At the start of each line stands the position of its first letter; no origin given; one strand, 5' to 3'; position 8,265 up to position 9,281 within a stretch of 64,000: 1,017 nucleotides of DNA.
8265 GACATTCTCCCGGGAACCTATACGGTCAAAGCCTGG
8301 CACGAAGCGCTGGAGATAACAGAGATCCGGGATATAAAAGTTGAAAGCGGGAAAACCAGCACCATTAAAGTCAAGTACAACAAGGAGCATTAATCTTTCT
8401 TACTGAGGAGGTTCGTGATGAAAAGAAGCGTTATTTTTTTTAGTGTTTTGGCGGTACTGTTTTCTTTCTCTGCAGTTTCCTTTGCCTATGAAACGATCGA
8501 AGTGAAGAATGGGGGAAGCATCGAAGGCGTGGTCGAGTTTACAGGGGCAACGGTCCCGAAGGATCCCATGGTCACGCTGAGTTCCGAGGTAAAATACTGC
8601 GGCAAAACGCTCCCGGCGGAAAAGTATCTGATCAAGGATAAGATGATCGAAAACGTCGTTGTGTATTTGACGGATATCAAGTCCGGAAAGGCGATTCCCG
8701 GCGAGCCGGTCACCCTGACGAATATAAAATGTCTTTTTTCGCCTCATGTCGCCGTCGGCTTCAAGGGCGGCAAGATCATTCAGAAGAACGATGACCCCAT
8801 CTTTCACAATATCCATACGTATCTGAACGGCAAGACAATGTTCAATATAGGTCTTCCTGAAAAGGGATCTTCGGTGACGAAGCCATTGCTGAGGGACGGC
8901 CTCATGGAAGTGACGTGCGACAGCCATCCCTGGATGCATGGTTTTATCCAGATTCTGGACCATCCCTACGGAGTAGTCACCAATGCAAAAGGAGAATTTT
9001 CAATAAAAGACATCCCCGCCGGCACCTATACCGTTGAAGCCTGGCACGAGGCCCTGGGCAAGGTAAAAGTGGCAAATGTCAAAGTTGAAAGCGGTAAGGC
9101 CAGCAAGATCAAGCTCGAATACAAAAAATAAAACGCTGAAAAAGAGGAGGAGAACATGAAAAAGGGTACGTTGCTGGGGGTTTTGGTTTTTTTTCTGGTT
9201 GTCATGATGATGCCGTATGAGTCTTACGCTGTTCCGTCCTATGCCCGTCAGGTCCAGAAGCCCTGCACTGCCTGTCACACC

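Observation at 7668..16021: Nine-gene 'rus-operon-like' module: cupredoxins, Cyc2-like cytochrome-porin, orphan bd-like oxidase and anchored c-cytochromes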

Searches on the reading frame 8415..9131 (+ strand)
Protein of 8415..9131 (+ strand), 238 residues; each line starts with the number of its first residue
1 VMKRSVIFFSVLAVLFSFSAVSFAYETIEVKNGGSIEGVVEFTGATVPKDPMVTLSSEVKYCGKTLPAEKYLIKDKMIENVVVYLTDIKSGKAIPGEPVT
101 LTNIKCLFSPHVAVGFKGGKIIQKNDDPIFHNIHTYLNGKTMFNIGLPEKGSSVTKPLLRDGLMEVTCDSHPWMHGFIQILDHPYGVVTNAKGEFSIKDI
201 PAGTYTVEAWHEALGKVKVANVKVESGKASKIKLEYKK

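Call 3: search_protein_families(library=pfam, proteins=[window:8415-9131:+], max_evalue=0.1)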
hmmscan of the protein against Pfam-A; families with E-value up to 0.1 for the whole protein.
window:8415-9131:+ (238 aa): 6 families
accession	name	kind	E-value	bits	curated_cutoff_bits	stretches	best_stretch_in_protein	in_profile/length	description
PF13620.12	CarboxypepD_reg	-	8.9e-09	36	32.3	1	183-233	28-78/82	Carboxypeptidase regulatory-like domain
PF14686.12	fn3_3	-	5.1e-06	26.6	24.4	1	185-230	27-73/75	Polysaccharide lyase family 4, domain II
PF13715.12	CarbopepD_reg_2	-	1.7e-05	25.2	32.2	1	180-233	21-73/88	CarboxypepD_reg-like domain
PF09430.16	EMC7_beta-sandw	-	0.0016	19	26.6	1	183-231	19-67/122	ER membrane protein complex subunit 7, beta-sandwich domain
PF17802.7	SpaA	-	0.012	16.2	23.1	1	187-208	36-57/91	Prealbumin-like fold domain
PF00609.24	DAGK_acc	-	0.037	14.8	27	1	129-180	78-128/158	Diacylglycerol kinase accessory domain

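Call 4: search_protein_families(library=ncbifam, proteins=[window:8415-9131:+], max_evalue=0.1)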
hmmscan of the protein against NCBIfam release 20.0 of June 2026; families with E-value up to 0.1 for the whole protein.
window:8415-9131:+ (238 aa): 2 families
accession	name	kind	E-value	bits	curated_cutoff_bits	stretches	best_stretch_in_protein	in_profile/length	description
NF047433.1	Lepto_7_Nterm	domain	0.0031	17.2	43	1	12-40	2-30/63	LA_0442/LA_0875 N-terminal domain-containing protein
NF005027.0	PRK06436.1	equivalog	0.0092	15.1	261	1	79-141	226-284/303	2-hydroxyacid dehydrogenase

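Call 29: find_homologous_proteins(query=window:8415-9128:+, max_evalue=0.001)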
Query window:8415-9128:+ (238 aa): 735 proteins with E <= 0.001 among 1482 candidates; the best 120 are listed.
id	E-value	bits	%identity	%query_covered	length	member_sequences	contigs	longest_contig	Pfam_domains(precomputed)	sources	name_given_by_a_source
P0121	1.0e-151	521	97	100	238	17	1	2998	PF14686.13,PF13620.13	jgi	jgi:hypothetical protein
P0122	3.5e-148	509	95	100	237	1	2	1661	PF13715.13,PF14686.13,PF13620.13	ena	-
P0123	1.4e-146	504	95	100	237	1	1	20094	PF13715.13,PF14686.13,PF13620.13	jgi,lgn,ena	-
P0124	4.0e-145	499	94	100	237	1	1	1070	PF13715.13,PF14686.13,PF13620.13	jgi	jgi:hypothetical protein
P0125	3.4e-144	496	92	100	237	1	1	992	PF14686.13,PF13620.13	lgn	-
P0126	4.8e-144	496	92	100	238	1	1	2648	PF14686.13,PF13620.13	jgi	jgi:hypothetical protein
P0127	1.2e-142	491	91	100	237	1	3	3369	PF14686.13,PF13620.13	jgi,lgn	-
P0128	5.5e-142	489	92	100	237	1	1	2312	PF14686.13,PF13620.13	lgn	-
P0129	8.8e-141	485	89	100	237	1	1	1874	PF14686.13,PF13620.13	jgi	-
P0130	1.1e-140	485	89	100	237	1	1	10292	PF14686.13,PF13620.13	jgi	jgi:hypothetical protein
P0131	3.6e-140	483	94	95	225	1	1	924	PF13715.13,PF14686.13,PF13620.13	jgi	jgi:hypothetical protein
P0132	1.3e-137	475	86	100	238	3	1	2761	PF13620.13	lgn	-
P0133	3.5e-137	473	85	100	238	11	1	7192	PF13715.13,PF14686.13,PF13620.13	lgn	-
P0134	4.7e-137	473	87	100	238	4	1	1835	PF14686.13,PF13620.13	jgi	jgi:hypothetical protein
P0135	6.8e-137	472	88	100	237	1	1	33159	PF14686.13,PF13620.13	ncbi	-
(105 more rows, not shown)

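Call 30: search_solved_structures(query=A2, max_evalue=10, show_alignments=3)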
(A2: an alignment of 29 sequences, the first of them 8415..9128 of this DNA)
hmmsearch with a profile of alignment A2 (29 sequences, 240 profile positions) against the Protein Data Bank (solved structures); distinct sequences matched with E-value up to 10: 35.
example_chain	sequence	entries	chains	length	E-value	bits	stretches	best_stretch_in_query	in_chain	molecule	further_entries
9c7v_B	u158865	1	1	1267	1.1e-15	60.6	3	189-228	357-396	BOS complex subunit NOMO2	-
4u3s_B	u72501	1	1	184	4e-06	29.3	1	188-231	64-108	Cellulosomal scaffoldin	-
4wi0_B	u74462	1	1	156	4.3e-06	29.2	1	188-231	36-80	Cellulosomal scaffoldin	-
5fc9_A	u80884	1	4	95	0.00024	23.5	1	114-182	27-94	Blue (Type 1) copper domain protein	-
1sf3_A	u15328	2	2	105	0.00096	21.5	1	94-182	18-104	Amicyanin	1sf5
1sfd_A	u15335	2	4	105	0.0047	19.2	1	94-182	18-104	Amicyanin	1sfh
10ps_A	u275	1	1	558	0.0054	19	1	189-211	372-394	Serine-aspartate repeat-containing protein D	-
4p5r_A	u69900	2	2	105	0.0054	19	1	94-182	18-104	Amicyanin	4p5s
1mda_A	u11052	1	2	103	0.0063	18.8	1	94-182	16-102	AMICYANIN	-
1aac_A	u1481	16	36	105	0.0066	18.7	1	94-182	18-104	AMICYANIN | PROTEIN (AMICYANIN)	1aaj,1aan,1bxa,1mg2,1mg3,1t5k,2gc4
2gb2_A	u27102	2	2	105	0.0078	18.5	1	94-182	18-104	Amicyanin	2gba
9c7u_B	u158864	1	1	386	0.0088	18.3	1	189-220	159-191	BOS complex subunit NOMO2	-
9cck_A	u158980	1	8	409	0.018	17.3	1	115-182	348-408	Copper-containing nitrite reductase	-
2qdv_A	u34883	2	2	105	0.031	16.5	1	94-182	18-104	Amicyanin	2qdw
3ply_A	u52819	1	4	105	0.034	16.4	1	94-182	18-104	Amicyanin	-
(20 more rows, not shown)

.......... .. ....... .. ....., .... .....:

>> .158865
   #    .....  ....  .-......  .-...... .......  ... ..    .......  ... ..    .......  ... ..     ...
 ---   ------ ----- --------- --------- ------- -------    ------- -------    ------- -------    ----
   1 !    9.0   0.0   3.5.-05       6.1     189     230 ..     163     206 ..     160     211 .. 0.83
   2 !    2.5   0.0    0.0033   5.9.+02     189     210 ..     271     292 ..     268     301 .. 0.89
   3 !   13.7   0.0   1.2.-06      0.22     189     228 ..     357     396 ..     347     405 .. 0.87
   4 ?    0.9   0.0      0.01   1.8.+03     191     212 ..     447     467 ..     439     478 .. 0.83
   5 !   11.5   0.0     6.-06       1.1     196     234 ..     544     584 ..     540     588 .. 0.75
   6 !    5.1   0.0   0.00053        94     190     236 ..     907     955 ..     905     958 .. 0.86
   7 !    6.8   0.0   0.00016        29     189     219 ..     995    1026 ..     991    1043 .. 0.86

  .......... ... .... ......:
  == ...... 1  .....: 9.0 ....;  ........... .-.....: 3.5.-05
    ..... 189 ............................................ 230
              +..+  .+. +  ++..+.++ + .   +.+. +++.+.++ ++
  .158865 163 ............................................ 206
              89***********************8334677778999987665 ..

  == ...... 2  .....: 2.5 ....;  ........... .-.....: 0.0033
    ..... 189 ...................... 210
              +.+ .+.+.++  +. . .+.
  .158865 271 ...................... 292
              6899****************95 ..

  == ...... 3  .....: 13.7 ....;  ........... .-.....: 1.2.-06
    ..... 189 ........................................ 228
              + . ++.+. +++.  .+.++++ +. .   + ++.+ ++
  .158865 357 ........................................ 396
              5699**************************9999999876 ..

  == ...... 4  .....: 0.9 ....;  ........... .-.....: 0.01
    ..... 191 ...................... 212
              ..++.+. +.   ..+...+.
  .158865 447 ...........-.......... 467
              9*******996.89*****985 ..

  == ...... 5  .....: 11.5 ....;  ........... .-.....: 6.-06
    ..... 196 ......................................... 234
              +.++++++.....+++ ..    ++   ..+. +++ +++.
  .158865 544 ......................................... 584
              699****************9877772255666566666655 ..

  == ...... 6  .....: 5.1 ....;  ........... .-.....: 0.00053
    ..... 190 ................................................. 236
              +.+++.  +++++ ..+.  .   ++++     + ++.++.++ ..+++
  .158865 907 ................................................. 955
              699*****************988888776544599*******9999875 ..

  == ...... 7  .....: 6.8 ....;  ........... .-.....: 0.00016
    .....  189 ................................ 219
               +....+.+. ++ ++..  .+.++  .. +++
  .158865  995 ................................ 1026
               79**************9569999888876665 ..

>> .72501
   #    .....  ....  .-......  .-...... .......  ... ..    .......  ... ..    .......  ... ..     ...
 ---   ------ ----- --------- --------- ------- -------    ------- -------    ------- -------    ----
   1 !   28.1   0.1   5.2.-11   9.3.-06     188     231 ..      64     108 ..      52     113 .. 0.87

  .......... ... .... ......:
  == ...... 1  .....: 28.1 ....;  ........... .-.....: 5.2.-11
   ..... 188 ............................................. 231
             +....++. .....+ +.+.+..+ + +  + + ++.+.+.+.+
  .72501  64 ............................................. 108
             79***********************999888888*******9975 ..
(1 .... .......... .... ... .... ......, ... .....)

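Call 60: predict_structure(alignment_id=A3)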
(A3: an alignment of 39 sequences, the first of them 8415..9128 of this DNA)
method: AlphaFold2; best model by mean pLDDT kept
length: 238 residues; sequences in the alignment: 39
mean_pLDDT: 88.3   pTM: 0.83
mean pLDDT of the five models: 88.3, 88.4, 88.3, 87.0, 86.8
residues with pLDDT >= 90: 160; 70-90: 45; 50-70: 28; < 50: 5
segments of 3 or more residues with pLDDT < 50: 20-24
pLDDT, mean of each block of 10 residues (from residue 1): 62 59 57 92 93 73 84 96 90 89 91 96 93 96 93 96 94 92 96 96 96 97 95 95
secondary structure, 60 per line:
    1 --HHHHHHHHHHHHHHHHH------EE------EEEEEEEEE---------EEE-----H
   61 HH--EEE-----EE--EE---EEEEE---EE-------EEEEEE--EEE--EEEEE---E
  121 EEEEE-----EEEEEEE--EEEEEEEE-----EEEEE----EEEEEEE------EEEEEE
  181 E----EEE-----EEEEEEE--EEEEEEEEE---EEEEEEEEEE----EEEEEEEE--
elements in order: H3-19 E34-42 E52-54 E65-67 E82-86 E99-104 E107-109 E112-116 E120-125 E131-137 E140-147 E153-157 E162-168 E175-181 E186-188 E194-200 E203-211 E215-224 E229-236

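Call 64: fold_search(model_id=the predicted structure, library=pdb)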
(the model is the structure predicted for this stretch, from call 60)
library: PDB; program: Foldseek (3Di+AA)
matches with E <= 10: 1668; with E <= 0.001: 127
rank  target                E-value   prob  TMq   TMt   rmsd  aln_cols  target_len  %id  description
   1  6hbe_A                4.6e-07  1.00  0.31  0.18   4.2       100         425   21  Cu-containing nitrite reductase (NirK) from Thermus scotoductus SA-01 (released 2019-01-23)
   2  6hbe_C                4.8e-07  1.00  0.30  0.17   4.4       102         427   20  Cu-containing nitrite reductase (NirK) from Thermus scotoductus SA-01 (released 2019-01-23)
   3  5fc9_A                2.7e-06  1.00  0.31  0.73   3.3        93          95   22  Novel Purple Cupredoxin from Nitrosopumilus maritimus (released 2016-05-11)
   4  1id2_A                3.1e-06  1.00  0.32  0.68   7.3       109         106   15  CRYSTAL STRUCTURE OF AMICYANIN FROM PARACOCCUS VERSUTUS (THIOBACILLUS VERSUTUS) (released 2001-04-11)
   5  4p5r                  1.0e-05  1.00  0.33  0.70   3.4        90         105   14  Structure of oxidized W45Y mutant of amicyanin (released 2014-04-23)
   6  1sf3                  1.3e-05  1.00  0.32  0.69   3.6        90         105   14  Structure of the reduced form of the P94A mutant of amicyanin (released 2004-07-27)
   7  2idq                  1.4e-05  1.00  0.32  0.69   2.2        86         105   14  Structure of M98A mutant of amicyanin, Cu(II) (released 2007-03-13)
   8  5u7n_B                1.4e-05  1.00  0.31  0.58   3.4        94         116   24  CRYSTAL STRUCTURE OF A CHIMERIC CUA DOMAIN (SUBUNIT II) OF CYTOCHROME BA3 FROM THERMUS THERMOPHILUS WITH THE AMICYANIN (released 2017-11-22)
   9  2gb2                  1.5e-05  1.00  0.33  0.70   3.4        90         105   14  The P52G mutant of amicyanin in the Cu(II) state. (released 2006-08-01)
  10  7z3b_B                1.7e-05  1.00  0.27  0.47   6.8       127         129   16  Crystal structure of the cupredoxin AcoP from Acidithiobacillus ferrooxidans, reduced form (released 2023-09-13)
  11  5u7n_E                1.8e-05  1.00  0.30  0.58   3.5        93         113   25  CRYSTAL STRUCTURE OF A CHIMERIC CUA DOMAIN (SUBUNIT II) OF CYTOCHROME BA3 FROM THERMUS THERMOPHILUS WITH THE AMICYANIN (released 2017-11-22)
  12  2iwf_A                1.9e-05  1.00  0.28  0.12   5.9       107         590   21  Resting form of pink nitrous oxide reductase from Achromobacter Cycloclastes (released 2006-08-16)
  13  7z3f_B                1.9e-05  1.00  0.27  0.48   6.8       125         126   17  Crystal structure of the cupredoxin AcoP from Acidithiobacillus ferrooxidans, oxidized form (released 2023-09-13)
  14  1sfd_A                2.0e-05  1.00  0.32  0.69   3.6        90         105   14  oxidized form of amicyanin mutant P94F (released 2004-07-27)
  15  5u7n_F                2.7e-05  1.00  0.31  0.61   3.3        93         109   22  CRYSTAL STRUCTURE OF A CHIMERIC CUA DOMAIN (SUBUNIT II) OF CYTOCHROME BA3 FROM THERMUS THERMOPHILUS WITH THE AMICYANIN (released 2017-11-22)
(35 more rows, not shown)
